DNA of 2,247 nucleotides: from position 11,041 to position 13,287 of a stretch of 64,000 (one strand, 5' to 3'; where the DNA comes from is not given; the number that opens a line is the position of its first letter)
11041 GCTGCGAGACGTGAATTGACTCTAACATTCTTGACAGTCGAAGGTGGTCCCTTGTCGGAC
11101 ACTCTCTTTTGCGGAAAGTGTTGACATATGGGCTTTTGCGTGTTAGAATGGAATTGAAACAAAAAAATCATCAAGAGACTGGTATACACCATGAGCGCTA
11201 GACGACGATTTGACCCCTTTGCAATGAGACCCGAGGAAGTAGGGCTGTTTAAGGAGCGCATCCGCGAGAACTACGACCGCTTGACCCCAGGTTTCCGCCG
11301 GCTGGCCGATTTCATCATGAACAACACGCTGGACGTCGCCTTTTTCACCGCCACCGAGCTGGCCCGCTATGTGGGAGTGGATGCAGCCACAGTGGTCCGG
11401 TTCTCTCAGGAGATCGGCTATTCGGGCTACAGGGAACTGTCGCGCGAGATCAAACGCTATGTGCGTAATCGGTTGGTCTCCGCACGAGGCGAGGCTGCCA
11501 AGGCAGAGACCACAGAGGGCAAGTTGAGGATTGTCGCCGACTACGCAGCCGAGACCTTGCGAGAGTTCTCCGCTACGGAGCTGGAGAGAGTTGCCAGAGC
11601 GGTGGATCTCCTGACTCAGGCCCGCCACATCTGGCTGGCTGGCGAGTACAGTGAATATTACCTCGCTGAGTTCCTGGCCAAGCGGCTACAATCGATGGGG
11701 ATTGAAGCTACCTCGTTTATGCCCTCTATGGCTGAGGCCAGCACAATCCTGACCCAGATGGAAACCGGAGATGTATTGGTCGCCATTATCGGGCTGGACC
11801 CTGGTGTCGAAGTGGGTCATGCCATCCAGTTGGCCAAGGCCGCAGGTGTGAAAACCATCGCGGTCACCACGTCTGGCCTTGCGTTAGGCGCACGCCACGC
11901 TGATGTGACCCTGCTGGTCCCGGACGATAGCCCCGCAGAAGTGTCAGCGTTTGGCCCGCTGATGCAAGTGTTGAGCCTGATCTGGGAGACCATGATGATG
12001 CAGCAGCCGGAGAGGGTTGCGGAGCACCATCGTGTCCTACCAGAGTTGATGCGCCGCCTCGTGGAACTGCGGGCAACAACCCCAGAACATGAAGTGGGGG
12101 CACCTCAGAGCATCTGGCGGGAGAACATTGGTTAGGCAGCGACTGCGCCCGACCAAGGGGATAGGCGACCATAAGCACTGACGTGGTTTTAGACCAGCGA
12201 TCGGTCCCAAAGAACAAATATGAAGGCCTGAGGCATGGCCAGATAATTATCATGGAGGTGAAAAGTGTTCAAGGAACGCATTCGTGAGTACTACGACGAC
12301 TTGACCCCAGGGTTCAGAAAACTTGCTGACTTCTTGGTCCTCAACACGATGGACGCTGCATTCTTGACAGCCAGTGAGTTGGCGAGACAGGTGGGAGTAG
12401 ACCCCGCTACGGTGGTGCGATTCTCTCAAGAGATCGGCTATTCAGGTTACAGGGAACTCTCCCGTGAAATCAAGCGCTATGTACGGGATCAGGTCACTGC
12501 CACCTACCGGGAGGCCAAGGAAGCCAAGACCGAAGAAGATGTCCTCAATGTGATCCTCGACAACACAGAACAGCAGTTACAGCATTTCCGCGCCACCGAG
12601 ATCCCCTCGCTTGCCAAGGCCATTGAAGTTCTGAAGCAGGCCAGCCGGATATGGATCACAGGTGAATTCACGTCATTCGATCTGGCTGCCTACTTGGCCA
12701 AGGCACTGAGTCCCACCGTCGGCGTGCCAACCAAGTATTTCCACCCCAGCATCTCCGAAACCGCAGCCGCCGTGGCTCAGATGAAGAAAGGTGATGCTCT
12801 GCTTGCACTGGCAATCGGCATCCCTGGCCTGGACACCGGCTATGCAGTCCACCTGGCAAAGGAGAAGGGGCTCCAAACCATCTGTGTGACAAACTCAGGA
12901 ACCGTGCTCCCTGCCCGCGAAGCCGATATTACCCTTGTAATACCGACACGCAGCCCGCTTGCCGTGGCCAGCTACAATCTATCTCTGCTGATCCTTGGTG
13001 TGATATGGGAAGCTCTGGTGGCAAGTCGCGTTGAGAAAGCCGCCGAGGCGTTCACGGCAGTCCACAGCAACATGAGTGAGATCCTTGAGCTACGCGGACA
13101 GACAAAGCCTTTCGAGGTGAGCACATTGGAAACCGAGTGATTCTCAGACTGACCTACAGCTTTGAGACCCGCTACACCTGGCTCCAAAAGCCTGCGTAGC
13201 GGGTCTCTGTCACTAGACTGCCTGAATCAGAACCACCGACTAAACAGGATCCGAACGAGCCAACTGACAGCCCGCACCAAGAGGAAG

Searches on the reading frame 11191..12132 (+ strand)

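Call 54: search_protein_families(library=pfam, proteins=[window:11191-12132:+], max_evalue=0.00001)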
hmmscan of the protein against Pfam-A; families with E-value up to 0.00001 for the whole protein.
window:11191-12132:+ (314 aa): 2 families
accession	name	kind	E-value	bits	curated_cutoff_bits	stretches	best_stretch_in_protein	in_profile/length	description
PF01418.23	HTH_6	-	2.4e-12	47.1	28.3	1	21-90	4-73/77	Helix-turn-helix domain, rpiR family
PF01380.27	SIS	-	6.6e-07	29.6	25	1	141-249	2-110/131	SIS domain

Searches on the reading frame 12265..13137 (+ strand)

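Call 54: search_protein_families(library=pfam, proteins=[window:12265-13137:+], max_evalue=0.00001)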
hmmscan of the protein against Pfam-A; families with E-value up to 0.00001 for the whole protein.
window:12265-13137:+ (291 aa): 2 families
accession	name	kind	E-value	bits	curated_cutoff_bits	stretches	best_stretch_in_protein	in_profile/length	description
PF01418.23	HTH_6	-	3.1e-13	49.9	28.3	1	4-72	5-73/77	Helix-turn-helix domain, rpiR family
PF01380.27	SIS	-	4.1e-06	27.1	25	1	123-251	2-129/131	SIS domain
